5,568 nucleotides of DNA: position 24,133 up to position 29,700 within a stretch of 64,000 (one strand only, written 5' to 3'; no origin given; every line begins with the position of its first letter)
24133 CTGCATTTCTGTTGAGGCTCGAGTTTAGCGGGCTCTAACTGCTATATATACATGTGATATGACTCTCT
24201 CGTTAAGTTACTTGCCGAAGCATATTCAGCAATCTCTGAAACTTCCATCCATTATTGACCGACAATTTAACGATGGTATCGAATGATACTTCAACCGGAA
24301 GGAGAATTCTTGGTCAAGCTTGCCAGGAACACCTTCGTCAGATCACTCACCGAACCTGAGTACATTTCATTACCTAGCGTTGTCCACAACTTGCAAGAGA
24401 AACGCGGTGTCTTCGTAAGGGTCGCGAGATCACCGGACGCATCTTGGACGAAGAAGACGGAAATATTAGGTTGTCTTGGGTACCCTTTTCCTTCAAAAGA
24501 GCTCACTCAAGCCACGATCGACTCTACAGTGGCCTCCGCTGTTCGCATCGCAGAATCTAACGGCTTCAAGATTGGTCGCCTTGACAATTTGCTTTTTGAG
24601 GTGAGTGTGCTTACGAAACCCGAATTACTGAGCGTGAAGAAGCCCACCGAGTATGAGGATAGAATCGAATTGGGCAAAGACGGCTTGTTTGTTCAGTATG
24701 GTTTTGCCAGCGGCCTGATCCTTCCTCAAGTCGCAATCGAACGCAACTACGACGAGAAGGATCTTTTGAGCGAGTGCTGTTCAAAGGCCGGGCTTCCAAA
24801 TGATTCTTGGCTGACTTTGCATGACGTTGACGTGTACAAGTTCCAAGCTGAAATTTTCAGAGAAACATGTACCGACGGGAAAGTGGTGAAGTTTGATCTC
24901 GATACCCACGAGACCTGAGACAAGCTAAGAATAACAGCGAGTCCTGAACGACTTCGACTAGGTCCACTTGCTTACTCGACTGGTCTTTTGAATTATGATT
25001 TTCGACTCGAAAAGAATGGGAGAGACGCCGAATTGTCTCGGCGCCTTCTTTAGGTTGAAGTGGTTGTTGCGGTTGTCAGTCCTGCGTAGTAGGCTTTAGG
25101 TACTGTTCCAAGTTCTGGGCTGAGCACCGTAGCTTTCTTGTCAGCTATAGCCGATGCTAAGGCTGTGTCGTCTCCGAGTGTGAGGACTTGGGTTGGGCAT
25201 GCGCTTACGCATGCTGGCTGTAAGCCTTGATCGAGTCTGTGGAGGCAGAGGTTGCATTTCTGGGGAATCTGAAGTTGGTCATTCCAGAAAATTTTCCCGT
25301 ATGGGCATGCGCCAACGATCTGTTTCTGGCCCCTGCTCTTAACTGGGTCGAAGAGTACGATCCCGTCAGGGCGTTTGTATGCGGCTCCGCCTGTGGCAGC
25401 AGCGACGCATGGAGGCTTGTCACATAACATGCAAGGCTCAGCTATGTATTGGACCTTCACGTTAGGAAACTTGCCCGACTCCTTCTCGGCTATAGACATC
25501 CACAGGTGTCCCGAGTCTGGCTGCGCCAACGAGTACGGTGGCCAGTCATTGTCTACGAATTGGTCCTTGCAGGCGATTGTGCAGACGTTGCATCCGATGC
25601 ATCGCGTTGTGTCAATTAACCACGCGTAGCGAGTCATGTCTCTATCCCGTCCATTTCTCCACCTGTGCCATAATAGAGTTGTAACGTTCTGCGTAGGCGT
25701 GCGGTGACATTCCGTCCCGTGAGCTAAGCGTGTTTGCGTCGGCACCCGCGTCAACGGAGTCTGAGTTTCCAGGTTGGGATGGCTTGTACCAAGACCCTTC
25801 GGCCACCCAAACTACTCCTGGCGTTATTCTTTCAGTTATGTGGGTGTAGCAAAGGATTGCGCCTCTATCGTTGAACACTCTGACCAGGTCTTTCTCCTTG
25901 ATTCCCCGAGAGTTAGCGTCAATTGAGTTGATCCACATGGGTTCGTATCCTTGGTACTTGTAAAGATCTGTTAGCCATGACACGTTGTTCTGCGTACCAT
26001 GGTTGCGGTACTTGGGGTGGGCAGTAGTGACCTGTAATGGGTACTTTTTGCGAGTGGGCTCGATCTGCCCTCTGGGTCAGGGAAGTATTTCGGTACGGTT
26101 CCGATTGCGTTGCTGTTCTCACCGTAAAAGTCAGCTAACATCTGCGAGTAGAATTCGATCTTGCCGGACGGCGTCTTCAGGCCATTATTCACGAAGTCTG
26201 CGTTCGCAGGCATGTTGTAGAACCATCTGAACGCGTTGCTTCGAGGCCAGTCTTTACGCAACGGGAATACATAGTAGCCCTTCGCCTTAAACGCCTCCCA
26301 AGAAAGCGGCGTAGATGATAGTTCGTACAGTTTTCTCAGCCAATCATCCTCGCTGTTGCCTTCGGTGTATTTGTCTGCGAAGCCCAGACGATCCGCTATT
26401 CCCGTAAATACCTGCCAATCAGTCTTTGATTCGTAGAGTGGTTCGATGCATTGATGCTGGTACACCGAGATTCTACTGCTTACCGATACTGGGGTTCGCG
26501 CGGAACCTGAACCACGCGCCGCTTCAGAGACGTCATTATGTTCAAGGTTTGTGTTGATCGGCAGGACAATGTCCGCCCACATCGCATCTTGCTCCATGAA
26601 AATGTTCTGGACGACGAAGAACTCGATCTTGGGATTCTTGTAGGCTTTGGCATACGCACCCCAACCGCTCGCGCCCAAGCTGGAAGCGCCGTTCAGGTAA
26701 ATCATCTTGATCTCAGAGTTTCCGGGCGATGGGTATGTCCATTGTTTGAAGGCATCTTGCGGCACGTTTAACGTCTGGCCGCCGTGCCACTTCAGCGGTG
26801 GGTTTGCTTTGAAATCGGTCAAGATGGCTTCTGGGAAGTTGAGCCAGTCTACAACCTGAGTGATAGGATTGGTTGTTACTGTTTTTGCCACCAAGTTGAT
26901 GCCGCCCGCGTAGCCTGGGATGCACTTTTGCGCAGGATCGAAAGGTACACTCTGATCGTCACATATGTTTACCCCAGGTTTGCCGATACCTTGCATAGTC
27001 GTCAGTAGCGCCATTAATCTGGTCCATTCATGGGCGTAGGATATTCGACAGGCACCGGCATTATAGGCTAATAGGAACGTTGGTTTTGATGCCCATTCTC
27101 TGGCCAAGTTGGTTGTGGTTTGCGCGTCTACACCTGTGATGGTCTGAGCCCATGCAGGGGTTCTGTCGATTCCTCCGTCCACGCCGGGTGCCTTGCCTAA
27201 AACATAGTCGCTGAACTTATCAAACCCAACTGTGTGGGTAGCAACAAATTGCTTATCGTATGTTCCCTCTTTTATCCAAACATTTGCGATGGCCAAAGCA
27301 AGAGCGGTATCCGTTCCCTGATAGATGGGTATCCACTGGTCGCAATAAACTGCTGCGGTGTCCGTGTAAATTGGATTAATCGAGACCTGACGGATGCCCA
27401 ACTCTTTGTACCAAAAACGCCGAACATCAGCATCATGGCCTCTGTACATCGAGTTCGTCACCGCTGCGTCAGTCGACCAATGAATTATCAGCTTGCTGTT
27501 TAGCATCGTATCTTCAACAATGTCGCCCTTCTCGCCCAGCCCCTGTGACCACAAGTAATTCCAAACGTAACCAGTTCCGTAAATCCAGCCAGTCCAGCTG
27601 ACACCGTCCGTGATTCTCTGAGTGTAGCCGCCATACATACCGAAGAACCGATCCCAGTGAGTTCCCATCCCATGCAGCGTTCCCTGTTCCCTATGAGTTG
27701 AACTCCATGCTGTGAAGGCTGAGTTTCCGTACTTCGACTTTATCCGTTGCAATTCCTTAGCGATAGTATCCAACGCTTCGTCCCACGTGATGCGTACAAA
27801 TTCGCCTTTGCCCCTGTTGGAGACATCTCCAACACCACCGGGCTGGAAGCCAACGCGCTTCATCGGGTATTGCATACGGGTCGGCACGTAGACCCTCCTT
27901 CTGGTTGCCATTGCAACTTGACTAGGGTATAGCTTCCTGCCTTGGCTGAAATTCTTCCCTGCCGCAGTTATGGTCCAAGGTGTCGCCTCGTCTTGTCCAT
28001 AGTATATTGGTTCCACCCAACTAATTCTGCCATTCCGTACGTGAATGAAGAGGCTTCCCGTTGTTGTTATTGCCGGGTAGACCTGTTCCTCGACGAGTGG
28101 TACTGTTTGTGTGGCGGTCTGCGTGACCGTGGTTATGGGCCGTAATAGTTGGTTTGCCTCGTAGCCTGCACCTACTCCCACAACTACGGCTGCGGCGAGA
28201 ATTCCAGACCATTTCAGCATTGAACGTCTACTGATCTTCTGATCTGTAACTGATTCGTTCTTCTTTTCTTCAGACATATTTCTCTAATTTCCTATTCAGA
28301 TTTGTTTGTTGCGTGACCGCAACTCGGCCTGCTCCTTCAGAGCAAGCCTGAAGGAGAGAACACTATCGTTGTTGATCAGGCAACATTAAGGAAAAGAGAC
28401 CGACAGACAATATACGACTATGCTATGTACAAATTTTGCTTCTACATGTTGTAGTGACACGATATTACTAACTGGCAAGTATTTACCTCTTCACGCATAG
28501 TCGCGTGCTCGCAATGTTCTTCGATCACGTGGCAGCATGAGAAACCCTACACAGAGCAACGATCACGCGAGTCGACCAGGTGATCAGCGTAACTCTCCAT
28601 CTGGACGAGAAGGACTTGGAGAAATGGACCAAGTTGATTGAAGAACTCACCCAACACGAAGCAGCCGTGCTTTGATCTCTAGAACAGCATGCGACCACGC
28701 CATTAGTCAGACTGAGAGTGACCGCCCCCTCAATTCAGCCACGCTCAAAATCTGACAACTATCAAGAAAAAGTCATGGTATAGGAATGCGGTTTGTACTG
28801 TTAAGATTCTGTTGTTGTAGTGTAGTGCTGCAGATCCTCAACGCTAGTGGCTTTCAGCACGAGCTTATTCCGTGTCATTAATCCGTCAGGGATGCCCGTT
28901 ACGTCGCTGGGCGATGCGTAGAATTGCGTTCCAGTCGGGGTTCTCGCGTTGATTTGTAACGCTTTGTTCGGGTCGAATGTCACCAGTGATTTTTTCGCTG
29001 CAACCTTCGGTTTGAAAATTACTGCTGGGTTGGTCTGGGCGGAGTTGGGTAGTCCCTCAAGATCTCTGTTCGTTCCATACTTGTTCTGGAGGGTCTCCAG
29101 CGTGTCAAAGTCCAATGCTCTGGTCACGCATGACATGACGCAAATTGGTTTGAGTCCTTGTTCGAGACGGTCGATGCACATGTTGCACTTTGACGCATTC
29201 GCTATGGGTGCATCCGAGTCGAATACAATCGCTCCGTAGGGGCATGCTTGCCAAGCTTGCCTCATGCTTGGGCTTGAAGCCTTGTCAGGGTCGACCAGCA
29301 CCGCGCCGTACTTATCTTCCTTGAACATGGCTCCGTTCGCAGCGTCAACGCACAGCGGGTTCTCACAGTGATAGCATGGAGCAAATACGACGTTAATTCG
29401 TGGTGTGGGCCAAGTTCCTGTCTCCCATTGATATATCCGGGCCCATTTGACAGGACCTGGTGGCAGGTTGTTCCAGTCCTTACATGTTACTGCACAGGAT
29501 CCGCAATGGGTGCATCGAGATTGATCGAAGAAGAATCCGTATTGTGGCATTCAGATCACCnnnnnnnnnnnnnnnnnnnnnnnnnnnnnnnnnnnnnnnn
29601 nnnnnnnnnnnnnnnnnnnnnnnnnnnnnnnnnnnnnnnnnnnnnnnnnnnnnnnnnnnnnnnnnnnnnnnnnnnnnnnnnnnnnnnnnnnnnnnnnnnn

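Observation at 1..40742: Eight co-directional molybdopterin-oxidoreductase operons packed into 41 kb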

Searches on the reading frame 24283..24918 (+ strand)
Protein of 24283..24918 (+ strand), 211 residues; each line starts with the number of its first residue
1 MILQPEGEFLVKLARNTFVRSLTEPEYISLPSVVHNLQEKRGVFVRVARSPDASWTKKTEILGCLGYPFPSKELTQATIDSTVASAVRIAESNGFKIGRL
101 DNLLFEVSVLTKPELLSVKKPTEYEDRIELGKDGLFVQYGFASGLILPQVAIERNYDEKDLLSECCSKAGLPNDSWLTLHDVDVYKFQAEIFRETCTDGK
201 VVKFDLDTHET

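Call 7: search_protein_families(library=pfam, proteins=[window:24283-24918:+])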
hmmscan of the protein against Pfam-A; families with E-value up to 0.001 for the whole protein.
window:24283-24918:+ (211 aa): 1 family
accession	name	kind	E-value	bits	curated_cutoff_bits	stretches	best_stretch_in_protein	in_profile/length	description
PF01871.22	AMMECR1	-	7.8e-31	107.3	25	1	11-192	1-168/168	AMMECR1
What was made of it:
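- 24283..24918 (+): AMMECR1-family protein. PF01871 (call 7).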

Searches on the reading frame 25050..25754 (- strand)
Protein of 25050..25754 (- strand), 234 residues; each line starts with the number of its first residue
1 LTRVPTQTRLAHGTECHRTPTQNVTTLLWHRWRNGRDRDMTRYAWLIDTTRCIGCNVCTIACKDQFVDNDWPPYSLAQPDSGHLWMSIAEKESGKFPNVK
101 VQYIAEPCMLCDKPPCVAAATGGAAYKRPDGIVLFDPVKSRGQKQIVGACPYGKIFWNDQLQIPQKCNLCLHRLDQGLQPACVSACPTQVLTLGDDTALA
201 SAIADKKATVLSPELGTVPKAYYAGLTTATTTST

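Call 6: search_protein_families(library=pfam, proteins=[window:25050-25754:-])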
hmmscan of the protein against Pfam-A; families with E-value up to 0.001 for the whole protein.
window:25050-25754:- (234 aa): 4 families
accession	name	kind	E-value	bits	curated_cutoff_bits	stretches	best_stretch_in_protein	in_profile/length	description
PF13247.11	Fer4_11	-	3.6e-29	101.3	26.2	1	99-195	1-99/100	4Fe-4S dicluster domain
PF12838.12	Fer4_7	-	5.1e-07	30.5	27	1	51-119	1-47/52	4Fe-4S dicluster domain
PF13237.11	Fer4_10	-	2.4e-05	24.6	25.5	1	45-119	2-51/53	4Fe-4S dicluster domain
PF13187.11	Fer4_9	-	0.00039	20.8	27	0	51-119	1-46/52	4Fe-4S dicluster domain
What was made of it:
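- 25050..25637 (-): B5, three-cluster ferredoxin subunit with a Thr-rich C-terminal tail. Fer4_11 (call 6).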

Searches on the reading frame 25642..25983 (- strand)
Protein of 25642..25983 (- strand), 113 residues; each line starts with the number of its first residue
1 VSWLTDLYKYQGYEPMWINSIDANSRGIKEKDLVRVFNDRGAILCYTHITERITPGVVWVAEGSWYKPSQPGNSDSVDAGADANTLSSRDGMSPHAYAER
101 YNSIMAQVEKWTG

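Call 5: search_protein_families(library=pfam, proteins=[window:25642-25983:-])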
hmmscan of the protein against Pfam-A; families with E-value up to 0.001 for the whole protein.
window:25642-25983:- (113 aa): 1 family
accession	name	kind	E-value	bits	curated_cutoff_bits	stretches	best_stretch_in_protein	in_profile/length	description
PF01568.27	Molydop_binding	-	2.5e-19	69.8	26.8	1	7-103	22-108/110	Molydopterin dinucleotide binding domain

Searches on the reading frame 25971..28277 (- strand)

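Call 5: search_protein_families(library=pfam, proteins=[window:25971-28277:-])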
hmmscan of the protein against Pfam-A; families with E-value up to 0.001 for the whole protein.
window:25971-28277:- (768 aa): 3 families
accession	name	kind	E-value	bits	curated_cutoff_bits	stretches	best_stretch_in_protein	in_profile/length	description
PF00384.28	Molybdopterin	-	5.9e-37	127.9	24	1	134-629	1-352/353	Molybdopterin oxidoreductase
PF21423.2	AhtL-like_1st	-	1.4e-09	37.8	27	1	74-126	1-53/55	Pyrogallol hydroxytransferase large subunit-like, domain 1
PF10518.14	TAT_signal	-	0.00014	22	22.7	1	14-34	1-21/21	TAT (twin-arginine translocation) pathway signal sequence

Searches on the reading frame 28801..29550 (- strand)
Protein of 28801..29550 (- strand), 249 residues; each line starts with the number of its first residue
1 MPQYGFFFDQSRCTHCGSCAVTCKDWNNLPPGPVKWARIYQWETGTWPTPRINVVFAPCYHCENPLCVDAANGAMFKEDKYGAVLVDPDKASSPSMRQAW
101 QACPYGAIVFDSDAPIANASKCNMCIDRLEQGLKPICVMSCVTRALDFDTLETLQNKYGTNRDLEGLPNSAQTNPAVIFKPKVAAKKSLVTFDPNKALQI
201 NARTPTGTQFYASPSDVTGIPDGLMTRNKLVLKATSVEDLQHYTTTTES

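Call 6: search_protein_families(library=pfam, proteins=[window:28801-29550:-])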
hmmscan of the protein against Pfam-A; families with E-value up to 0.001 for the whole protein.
window:28801-29550:- (249 aa): 5 families
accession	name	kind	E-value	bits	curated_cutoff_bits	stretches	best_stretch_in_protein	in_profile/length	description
PF13247.11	Fer4_11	-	2.7e-23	82.5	26.2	1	57-149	8-98/100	4Fe-4S dicluster domain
PF12838.12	Fer4_7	-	6.2e-06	27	27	1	12-69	1-46/52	4Fe-4S dicluster domain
PF12797.12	Fer4_2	-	9.1e-05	22.6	24.5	1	5-24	2-21/22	4Fe-4S binding domain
PF12837.12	Fer4_6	-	0.0005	20.3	25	1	8-24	4-20/24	4Fe-4S binding domain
PF00037.32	Fer4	-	0.00099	19.3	21.1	0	8-23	3-18/24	4Fe-4S binding domain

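Call 35: search_protein_families(library=ncbifam, max_evalue=0.00001, proteins=[window:28801-29550:-])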
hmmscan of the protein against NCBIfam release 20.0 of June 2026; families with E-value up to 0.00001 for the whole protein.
window:28801-29550:- (249 aa): 15 families
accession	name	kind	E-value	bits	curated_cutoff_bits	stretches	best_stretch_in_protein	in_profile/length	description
TIGR02951.1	DMSO_dmsB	equivalog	5.6e-37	127.2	214.1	1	3-159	1-161/161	DMSO/selenate family reductase complex B subunit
NF041715.1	arsenate_red_ArrB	equivalog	6.7e-23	81.4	450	1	4-115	3-111/233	arsenate respiratory reductase iron-sulfur subunit ArrB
TIGR03149.1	cyt_nit_nrfC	equivalog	3.2e-21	75.7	377.6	1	3-153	38-186/225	cytochrome c nitrite reductase Fe-S protein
NF011569.0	PRK14993.1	equivalog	1.5e-20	73.6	416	1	3-145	43-182/244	tetrathionate reductase subunit TtrB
TIGR03478.1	DMSO_red_II_bet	subfamily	7.7e-17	61.2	480.7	1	44-151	116-220/321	DMSO reductase family type II enzyme, iron-sulfur subunit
NF042979.1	EthbenzDh_ebdB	equivalog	5.6e-16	58.3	740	1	43-152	137-243/354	ethylbenzene dehydrogenase subunit beta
NF045715.1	sulf_resp_HmcB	equivalog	7.2e-16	58.1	420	1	4-154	37-201/307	sulfate respiration complex iron-sulfur protein HmcB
NF008134.0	PRK10882.1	equivalog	1.3e-15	57.3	263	1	5-183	40-238/329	hydrogenase 2 operon protein HybA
TIGR01660.1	narH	equivalog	1.3e-15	56.8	524.05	1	59-145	183-266/492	nitrate reductase subunit beta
NF045797.1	DsrO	equivalog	4e-15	55.9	200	1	3-144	43-196/235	sulfate reduction electron transfer complex DsrMKJOP subunit DsrO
TIGR01582.1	FDH-beta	equivalog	1.4e-13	50.6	334.7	1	58-183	92-212/283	formate dehydrogenase subunit beta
NF038355.1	FDH3_beta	equivalog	1.2e-12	48.3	240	1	6-125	5-121/180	formate dehydrogenase FDH3 subunit beta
NF045766.1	PhenlGlyoxDHPadI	equivalog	1.4e-11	43.8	700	1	7-174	8-163/443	NADH-dependent phenylglyoxylate dehydrogenase subunit beta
NF041782.1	mnquin_red_QrcC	equivalog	2.4e-08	34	400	1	4-112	1-120/239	menaquinone reductase iron-sulfur cluster-binding subunit QrcC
NF009408.0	PRK12769.1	equivalog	1.3e-06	26.8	1003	1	11-165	10-161/659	formate-dependent uric acid utilization protein AegA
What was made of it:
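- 28801..29550 (-): B6, ferredoxin subunit (249 aa), DmsB-like. DMSO_dmsB scores 127 bits against a cut-off of 214 (call 35).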
